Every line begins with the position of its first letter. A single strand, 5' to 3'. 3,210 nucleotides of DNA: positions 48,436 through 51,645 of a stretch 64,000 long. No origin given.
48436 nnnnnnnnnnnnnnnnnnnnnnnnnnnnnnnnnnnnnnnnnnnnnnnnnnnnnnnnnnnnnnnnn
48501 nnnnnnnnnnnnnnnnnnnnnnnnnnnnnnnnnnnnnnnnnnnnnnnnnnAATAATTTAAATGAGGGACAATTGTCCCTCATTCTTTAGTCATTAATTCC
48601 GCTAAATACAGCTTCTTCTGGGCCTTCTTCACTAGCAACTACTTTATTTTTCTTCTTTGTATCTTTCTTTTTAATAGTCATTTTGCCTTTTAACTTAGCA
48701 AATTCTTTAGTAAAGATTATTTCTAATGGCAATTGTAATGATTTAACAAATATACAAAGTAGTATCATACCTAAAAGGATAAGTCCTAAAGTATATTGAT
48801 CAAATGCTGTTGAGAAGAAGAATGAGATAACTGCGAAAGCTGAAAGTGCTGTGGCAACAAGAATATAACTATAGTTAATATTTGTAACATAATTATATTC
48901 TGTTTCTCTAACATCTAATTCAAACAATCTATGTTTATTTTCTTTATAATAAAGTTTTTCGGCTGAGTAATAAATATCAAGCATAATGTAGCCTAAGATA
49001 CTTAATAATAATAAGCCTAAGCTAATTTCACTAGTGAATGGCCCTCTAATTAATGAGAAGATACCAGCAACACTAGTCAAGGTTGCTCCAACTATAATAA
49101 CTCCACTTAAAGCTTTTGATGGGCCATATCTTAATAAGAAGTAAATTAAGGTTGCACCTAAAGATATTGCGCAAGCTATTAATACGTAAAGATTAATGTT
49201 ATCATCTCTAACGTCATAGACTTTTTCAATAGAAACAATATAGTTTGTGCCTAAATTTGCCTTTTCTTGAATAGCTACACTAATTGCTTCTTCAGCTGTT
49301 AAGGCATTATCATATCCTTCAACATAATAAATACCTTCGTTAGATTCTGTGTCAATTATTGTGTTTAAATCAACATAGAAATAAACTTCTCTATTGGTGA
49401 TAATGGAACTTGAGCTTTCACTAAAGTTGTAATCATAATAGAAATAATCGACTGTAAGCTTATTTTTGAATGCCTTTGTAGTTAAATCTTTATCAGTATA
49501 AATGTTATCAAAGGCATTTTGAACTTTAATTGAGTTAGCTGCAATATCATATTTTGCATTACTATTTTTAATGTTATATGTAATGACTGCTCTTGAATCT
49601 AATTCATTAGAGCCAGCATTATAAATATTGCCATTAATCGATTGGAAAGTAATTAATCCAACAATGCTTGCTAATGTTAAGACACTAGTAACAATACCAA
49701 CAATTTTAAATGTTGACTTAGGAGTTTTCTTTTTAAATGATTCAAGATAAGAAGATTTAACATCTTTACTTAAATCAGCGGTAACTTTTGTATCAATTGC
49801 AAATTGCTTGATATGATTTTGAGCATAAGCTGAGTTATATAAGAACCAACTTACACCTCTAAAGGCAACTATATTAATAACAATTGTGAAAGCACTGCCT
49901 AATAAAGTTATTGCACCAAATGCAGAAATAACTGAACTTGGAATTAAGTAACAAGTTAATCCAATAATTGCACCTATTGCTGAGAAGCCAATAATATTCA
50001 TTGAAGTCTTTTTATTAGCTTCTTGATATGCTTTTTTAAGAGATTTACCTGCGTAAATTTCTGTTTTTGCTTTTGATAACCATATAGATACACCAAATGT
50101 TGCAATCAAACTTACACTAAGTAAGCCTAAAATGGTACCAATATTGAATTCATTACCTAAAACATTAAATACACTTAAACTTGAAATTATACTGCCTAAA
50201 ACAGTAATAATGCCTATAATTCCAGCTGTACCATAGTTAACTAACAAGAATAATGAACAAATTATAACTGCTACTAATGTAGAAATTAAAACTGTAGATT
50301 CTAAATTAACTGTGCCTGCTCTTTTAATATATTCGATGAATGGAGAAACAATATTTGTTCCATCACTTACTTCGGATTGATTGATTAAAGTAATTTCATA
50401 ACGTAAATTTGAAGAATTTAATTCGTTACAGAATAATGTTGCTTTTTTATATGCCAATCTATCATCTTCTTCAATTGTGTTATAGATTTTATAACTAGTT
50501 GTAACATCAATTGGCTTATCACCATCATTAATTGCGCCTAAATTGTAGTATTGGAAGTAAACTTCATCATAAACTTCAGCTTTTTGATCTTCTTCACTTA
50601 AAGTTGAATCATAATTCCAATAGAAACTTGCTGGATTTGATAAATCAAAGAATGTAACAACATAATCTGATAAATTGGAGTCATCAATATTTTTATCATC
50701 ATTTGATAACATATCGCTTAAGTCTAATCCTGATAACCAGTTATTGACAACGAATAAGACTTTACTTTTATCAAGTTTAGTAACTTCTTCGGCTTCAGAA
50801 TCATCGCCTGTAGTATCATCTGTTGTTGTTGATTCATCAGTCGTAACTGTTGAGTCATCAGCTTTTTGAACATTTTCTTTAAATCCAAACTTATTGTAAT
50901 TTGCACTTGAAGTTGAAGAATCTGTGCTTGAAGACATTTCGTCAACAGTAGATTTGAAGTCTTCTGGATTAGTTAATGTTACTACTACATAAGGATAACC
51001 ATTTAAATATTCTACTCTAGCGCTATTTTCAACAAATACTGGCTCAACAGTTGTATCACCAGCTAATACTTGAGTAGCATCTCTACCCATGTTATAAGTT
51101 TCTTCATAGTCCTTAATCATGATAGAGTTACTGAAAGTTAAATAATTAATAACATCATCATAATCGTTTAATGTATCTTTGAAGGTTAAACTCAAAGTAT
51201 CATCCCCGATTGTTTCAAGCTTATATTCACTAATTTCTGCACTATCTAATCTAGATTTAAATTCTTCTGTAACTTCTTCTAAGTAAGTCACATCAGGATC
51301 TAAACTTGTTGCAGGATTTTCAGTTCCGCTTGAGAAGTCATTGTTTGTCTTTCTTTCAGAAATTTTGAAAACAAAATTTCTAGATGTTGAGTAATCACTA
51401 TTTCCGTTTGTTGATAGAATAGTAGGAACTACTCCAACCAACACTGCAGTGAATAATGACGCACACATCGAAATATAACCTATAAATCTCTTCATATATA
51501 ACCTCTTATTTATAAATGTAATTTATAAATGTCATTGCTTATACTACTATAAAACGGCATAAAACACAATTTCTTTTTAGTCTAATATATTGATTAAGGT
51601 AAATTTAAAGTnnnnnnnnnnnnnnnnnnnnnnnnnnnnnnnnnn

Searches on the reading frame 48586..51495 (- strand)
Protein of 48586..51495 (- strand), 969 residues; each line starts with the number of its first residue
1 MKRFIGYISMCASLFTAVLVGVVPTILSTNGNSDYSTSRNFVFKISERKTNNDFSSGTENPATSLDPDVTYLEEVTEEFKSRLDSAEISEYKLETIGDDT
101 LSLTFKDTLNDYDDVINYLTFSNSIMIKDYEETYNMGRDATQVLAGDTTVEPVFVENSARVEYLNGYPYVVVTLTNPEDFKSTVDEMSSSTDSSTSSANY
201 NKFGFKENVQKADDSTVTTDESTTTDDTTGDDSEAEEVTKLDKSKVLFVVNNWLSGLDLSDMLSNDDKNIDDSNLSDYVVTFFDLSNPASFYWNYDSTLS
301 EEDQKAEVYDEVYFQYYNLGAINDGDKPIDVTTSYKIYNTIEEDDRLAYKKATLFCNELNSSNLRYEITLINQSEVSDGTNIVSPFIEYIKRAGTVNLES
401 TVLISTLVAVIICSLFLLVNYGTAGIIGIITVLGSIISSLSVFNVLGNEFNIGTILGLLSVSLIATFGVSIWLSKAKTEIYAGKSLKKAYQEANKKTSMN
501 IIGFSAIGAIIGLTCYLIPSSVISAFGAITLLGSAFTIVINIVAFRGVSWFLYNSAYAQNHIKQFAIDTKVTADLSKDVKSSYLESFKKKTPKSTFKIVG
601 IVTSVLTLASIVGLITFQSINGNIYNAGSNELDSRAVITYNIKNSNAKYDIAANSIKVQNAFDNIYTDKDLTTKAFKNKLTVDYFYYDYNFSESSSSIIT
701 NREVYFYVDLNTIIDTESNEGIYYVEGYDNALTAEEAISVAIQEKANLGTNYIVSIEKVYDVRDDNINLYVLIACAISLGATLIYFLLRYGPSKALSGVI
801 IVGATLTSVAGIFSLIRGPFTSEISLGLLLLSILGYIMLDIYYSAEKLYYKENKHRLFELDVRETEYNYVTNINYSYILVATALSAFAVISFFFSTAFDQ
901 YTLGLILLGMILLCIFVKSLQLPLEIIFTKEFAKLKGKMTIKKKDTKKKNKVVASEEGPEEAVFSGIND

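Call 27: search_protein_families(library=pfam, proteins=[window:48586-51495:-], max_evalue=0.00001)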
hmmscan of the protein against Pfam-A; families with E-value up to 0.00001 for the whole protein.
window:48586-51495:- (969 aa): 0 families

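Call 42: search_protein_families(library=ncbifam, proteins=[window:48586-51495:-], max_evalue=0.01)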
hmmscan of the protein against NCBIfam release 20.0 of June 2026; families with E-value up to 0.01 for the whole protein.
window:48586-51495:- (969 aa): 8 families
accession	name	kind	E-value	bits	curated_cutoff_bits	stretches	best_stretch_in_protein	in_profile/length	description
NF046001.1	SecDF_plasm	equivalog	3.6e-33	114.7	500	1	4-969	13-878/878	protein translocase subunit SecDF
NF009584.0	PRK13024.1-4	equivalog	1.4e-12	46.9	1171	1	394-681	255-538/759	protein translocase subunit SecDF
NF009582.0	PRK13024.1-2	equivalog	1.6e-12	46.2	723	1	389-969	324-856/859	protein translocase subunit SecDF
NF037998.2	RND_1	equivalog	1.1e-10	40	400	1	401-586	446-631/1237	protein translocase SecDF, variant type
NF009581.0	PRK13024.1-1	equivalog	6.8e-09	34.4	1058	1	394-658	253-519/752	protein translocase subunit SecDF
NF009583.0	PRK13024.1-3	subfamily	8.1e-05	20.8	721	1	403-838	282-645/755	protein translocase subunit SecDF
TIGR00966.2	transloc_SecF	equivalog_domain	0.00011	21.8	160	1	734-839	93-192/279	protein translocase subunit SecF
TIGR00916.1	2A0604s01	subfamily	0.00041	20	148.6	1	401-539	89-228/231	SecD/SecF family protein translocase subunit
